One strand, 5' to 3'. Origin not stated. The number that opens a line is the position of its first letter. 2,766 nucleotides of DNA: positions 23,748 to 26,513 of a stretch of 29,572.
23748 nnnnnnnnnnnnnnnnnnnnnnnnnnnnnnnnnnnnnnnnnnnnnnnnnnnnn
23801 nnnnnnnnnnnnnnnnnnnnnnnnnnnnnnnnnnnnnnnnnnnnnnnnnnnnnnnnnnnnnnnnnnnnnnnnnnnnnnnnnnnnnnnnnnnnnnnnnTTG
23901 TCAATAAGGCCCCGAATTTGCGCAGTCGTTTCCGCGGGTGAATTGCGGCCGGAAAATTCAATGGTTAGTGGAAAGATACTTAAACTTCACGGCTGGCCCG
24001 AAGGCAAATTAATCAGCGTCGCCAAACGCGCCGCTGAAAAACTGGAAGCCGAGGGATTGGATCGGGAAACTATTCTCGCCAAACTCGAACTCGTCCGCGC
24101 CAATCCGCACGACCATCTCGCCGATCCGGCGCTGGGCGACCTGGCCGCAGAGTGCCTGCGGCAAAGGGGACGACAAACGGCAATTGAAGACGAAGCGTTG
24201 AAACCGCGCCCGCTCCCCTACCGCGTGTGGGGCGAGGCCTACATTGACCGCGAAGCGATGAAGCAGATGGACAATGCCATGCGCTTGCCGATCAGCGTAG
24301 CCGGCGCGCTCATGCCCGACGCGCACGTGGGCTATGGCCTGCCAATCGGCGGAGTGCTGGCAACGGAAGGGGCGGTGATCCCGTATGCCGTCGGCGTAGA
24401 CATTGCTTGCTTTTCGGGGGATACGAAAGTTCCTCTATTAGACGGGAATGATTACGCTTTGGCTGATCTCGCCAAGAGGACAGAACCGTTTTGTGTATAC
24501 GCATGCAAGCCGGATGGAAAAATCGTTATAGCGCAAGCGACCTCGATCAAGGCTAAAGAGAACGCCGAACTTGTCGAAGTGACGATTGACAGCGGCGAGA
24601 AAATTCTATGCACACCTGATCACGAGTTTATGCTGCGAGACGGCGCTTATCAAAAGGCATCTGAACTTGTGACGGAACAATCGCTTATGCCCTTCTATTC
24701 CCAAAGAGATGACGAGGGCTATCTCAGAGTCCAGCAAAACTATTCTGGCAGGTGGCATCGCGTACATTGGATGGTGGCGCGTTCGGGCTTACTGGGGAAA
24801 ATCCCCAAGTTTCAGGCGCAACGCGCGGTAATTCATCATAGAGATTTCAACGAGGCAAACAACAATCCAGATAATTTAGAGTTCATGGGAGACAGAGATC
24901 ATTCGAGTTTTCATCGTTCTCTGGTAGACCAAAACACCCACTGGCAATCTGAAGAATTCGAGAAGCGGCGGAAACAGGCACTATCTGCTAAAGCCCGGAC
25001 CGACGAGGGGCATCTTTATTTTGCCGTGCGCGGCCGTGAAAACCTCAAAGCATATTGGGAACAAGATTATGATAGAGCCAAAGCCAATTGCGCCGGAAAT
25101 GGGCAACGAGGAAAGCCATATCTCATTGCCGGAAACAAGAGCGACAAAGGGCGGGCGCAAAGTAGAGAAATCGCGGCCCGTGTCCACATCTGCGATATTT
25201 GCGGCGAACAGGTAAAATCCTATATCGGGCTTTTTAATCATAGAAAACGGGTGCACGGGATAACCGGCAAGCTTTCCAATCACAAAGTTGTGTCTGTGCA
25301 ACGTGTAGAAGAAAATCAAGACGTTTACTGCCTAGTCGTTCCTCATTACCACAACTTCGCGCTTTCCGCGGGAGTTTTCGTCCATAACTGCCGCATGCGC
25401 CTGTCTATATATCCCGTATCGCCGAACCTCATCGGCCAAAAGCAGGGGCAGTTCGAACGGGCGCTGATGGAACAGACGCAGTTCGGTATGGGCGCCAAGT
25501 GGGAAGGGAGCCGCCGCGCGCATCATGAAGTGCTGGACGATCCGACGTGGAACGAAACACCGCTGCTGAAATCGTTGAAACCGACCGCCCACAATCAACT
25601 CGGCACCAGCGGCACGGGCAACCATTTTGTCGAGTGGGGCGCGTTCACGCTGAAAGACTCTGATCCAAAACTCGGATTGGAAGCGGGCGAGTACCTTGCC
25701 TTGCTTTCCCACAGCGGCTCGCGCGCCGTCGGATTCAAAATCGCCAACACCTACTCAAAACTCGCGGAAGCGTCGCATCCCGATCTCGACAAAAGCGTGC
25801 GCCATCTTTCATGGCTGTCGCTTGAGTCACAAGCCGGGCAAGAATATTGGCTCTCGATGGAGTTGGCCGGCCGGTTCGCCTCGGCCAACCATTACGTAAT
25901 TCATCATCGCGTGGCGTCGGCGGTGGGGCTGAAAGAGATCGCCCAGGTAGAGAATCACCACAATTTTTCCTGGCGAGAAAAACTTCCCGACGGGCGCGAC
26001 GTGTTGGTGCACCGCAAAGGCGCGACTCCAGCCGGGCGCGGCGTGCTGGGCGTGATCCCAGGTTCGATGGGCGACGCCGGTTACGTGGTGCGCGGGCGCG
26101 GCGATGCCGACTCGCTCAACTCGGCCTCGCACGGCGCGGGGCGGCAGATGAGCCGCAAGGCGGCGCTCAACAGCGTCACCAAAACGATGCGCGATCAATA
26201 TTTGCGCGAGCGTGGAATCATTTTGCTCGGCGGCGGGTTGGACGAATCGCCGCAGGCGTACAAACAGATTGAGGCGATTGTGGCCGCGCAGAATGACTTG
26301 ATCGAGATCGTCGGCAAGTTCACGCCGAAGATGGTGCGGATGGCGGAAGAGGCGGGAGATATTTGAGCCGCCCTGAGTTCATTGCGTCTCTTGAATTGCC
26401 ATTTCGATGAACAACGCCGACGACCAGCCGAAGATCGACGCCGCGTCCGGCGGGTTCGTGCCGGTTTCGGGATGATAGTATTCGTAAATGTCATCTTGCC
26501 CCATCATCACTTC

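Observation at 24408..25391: RtcB intein at the catalytic Cys carrying an HNH rather than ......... endonuclease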

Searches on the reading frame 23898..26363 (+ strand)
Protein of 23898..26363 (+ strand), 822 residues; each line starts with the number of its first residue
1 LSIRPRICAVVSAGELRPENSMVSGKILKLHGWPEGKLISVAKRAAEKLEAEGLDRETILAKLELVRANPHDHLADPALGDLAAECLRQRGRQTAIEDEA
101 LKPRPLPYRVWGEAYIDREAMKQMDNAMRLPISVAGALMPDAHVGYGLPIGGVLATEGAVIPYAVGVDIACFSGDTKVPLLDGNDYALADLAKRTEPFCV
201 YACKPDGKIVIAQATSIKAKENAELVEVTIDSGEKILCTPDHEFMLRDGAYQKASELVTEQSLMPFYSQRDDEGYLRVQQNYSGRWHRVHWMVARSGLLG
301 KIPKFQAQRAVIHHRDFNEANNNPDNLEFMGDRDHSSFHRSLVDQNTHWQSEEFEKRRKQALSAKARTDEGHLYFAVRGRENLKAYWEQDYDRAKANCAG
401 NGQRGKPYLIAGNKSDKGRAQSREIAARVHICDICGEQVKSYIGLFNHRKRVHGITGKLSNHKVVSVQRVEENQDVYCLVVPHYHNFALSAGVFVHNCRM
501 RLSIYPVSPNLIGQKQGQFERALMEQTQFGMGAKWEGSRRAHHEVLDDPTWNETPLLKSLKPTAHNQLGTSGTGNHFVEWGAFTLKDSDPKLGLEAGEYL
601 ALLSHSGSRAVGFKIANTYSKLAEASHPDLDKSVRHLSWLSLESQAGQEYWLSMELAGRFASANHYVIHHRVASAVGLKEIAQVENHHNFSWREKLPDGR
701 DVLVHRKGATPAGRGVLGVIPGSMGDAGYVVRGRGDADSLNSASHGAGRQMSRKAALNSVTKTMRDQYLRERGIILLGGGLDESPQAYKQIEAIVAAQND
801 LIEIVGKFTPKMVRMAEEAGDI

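Call 4: search_protein_families(library=pfam, proteins=[window:23898-26363:+], max_evalue=1)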
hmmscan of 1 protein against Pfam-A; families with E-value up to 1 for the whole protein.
window:23898-26363:+ (822 aa): 6 families
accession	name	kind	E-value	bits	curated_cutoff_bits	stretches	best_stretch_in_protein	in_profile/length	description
PF01139.22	RtcB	-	9.2e-77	259.5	27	2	553-813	132-423/426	tRNA-splicing ligase RtcB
PF14890.11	Intein_splicing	-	8.2e-20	71.6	35.8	1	216-497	41-155/155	Intein splicing domain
PF13392.12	HNH_3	-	0.00047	20.2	24.8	1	310-335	19-44/46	HNH endonuclease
PF13912.12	zf-C2H2_6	-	0.0054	17.1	25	1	429-453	1-25/27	C2H2-type zinc finger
PF13894.12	zf-C2H2_4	-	0.1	13.8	27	1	430-453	1-24/24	C2H2-type zinc finger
PF13806.12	Rieske_2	-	0.14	12.5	27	1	459-508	45-95/104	Rieske-like [2Fe-2S] domain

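Call 6: search_protein_families(library=ncbifam, proteins=[window:23898-26363:+], max_evalue=1)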
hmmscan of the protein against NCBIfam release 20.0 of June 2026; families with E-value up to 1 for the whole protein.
window:23898-26363:+ (822 aa): 12 families
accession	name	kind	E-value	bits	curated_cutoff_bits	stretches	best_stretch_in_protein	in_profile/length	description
NF052663.1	RtcB_rel_intein2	exception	1.9e-147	492.8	1050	1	106-807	12-617/626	intein-containing RctB family protein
NF038162.1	RtcB_rel_intein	exception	4.2e-48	164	1150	3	564-796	672-939/961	intein-containing RtcB family protein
NF007153.0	PRK09588.1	equivalog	1.3e-46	159.4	407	2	546-811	106-368/379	RNA ligase RtcB family protein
TIGR03073.1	release_rtcB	hypoth_equivalog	2.4e-35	122.2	271.8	2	548-810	97-356/356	RNA ligase RtcB family protein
TIGR01445.1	intein_Nterm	domain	6.3e-09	36.7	24.5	1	171-245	1-82/83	intein N-terminal splicing region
NF005852.0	PRK07773.1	equivalog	7.2e-05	21.2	780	1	170-260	397-487/886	replicative DNA helicase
NF011302.0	PRK14714.1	equivalog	0.0002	19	1791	1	193-273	976-1059/1350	DNA-directed DNA polymerase II large subunit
TIGR01443.1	intein_Cterm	domain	0.00038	20.6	15.6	1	475-498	1-24/24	intein C-terminal splicing region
NF007079.0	PRK09532.1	equivalog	0.0019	16.5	1525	1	170-258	774-862/876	DNA polymerase III subunit alpha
NF038136.1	rSAM_Rv_intein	exception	0.0073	15.2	700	1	171-498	76-335/574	intein-containing Rv2578c family radical SAM protein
NF011287.0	PRK14698.1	equivalog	0.082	10.8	1238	1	193-245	281-332/1017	V-type ATP synthase subunit A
NF011491.0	PRK14898.1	equivalog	0.11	10.5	783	0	216-248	143-175/860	DNA-directed RNA polymerase subunit A''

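Call 8: find_homologous_proteins(query=window:23961-26363:+, region=150-476)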
Query window:23961-26363:+, residues 150-476 (327 aa): 1509 proteins with E <= 0.001 among 3825 candidates; the best 120 are listed.
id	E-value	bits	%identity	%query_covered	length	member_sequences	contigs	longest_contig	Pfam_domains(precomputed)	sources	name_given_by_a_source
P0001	1.5e-223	759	100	100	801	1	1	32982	PF01139.23,PF14890.12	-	-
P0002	4.0e-206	702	91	100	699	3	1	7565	PF01139.23,PF14890.12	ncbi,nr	ncbi:MAG: RtcB family protein [Chloroflexi bacterium]|nr:RtcB family protein [Chloroflexota bacteriu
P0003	8.2e-182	622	80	100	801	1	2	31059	PF01139.23,PF14890.12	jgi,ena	jgi:tRNA-splicing ligase RtcB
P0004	2.2e-180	617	79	100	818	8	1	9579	PF01139.23,PF14890.12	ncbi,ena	-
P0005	1.3e-178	611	78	100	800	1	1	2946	PF01139.23,PF14890.12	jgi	-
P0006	4.3e-175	600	77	100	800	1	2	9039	PF01139.23,PF14890.12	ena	-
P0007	3.9e-173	593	76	100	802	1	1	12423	PF01139.23,PF14890.12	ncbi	ncbi:MAG: RtcB family protein [Chloroflexota bacterium]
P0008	5.2e-171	586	75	100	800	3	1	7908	PF01139.23,PF14890.12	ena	-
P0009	1.6e-170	585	74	100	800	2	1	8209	PF01139.23,PF14890.12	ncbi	-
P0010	2.9e-170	584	75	100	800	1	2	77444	PF01139.23,PF14890.12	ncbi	-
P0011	9.8e-169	579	72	100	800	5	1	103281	PF01139.23,PF14890.12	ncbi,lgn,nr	ncbi:MAG TPA: RtcB family protein [Anaerolineales bacterium]|nr:RtcB family protein [Anaerolineales 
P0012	4.2e-168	577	74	100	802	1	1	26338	PF01139.23,PF14890.12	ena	-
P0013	1.1e-167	575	74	100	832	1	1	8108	PF01139.23,PF14890.12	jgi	jgi:tRNA-splicing ligase RtcB (3'-phosphate/5'-hydroxy nucleic acid ligase)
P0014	5.3e-150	517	66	100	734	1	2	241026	PF01139.23,PF14890.12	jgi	jgi:tRNA-splicing ligase RtcB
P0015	5.6e-147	507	67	100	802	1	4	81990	PF01139.23,PF14890.12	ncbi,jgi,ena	-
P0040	1.7e-126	440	58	100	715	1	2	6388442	PF01139.23,PF14890.12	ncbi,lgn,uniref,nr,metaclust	ncbi:RtcB family protein [Pleurocapsa sp. PCC 7319]|uniref:RtcB family protein n=1 Tax=Pleurocapsa s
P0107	6.0e-121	422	57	100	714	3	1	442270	PF01139.23,PF13392.13,PF14890.12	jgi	jgi:RNA-splicing ligase RtcB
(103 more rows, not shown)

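Call 62: find_encoding_contigs(protein=P0002, flank=3000, max_places=3)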
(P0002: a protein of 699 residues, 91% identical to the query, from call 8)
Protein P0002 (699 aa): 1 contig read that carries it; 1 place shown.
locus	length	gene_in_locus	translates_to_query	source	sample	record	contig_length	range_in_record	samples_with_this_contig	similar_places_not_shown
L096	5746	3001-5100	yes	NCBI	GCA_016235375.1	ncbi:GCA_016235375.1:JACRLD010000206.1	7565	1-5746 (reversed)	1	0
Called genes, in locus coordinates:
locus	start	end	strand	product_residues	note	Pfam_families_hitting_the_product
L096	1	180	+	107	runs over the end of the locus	PF06153:CdAMP_rec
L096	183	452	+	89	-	PF06153:CdAMP_rec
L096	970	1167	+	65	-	PF13396:PLDc_N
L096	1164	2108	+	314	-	PF00005:ABC_tran, PF13304:AAA_21, PF13732:DrrA1-3_C (weak)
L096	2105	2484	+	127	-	PF12679:ABC2_membrane_2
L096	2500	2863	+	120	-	-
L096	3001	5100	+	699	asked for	PF01139:RtcB, PF14890:Intein_splicing, PF01139:RtcB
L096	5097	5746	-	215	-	PF05977:MFS_3 (weak), PF07690:MFS_1, PF00083:Sugar_tr (weak)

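Call 65: search_protein_families(library=ncbifam, proteins=[P0040, P0011, P0107], max_evalue=1e-20)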
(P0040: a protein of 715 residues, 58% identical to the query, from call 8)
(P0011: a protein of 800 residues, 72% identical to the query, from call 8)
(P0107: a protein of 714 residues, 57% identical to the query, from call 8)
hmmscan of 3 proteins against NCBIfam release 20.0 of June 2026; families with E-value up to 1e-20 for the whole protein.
P0040 (715 aa): 4 families
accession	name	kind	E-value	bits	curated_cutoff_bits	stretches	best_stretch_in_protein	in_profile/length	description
NF052663.1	RtcB_rel_intein2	exception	0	1245.5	1050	1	1-715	1-626/626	intein-containing RctB family protein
NF038162.1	RtcB_rel_intein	exception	1.8e-48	165.3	1150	1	465-715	671-961/961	intein-containing RtcB family protein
NF007153.0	PRK09588.1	equivalog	2.4e-44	151.9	407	1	462-714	121-372/379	RNA ligase RtcB family protein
TIGR03073.1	release_rtcB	hypoth_equivalog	2.6e-34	118.8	271.8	1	438-708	84-355/356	RNA ligase RtcB family protein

P0011 (800 aa): 4 families
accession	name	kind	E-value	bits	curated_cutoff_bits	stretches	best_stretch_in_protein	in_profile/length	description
NF052663.1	RtcB_rel_intein2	exception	4.9e-151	504.6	1050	1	86-784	12-616/626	intein-containing RctB family protein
NF038162.1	RtcB_rel_intein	exception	2.8e-48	164.6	1150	1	542-777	670-942/961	intein-containing RtcB family protein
NF007153.0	PRK09588.1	equivalog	1.2e-47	162.7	407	1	521-790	102-369/379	RNA ligase RtcB family protein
TIGR03073.1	release_rtcB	hypoth_equivalog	3e-38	131.8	271.8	1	488-787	56-355/356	RNA ligase RtcB family protein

P0107 (714 aa): 4 families
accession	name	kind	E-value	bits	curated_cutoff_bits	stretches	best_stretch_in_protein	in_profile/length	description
NF052663.1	RtcB_rel_intein2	exception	0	1015.5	1050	1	1-714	1-626/626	intein-containing RctB family protein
NF038162.1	RtcB_rel_intein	exception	2.1e-54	184.9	1150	1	463-714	668-961/961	intein-containing RtcB family protein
NF007153.0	PRK09588.1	equivalog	3.5e-48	164.5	407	1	461-713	119-372/379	RNA ligase RtcB family protein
TIGR03073.1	release_rtcB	hypoth_equivalog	4e-39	134.6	271.8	1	460-707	107-355/356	RNA ligase RtcB family protein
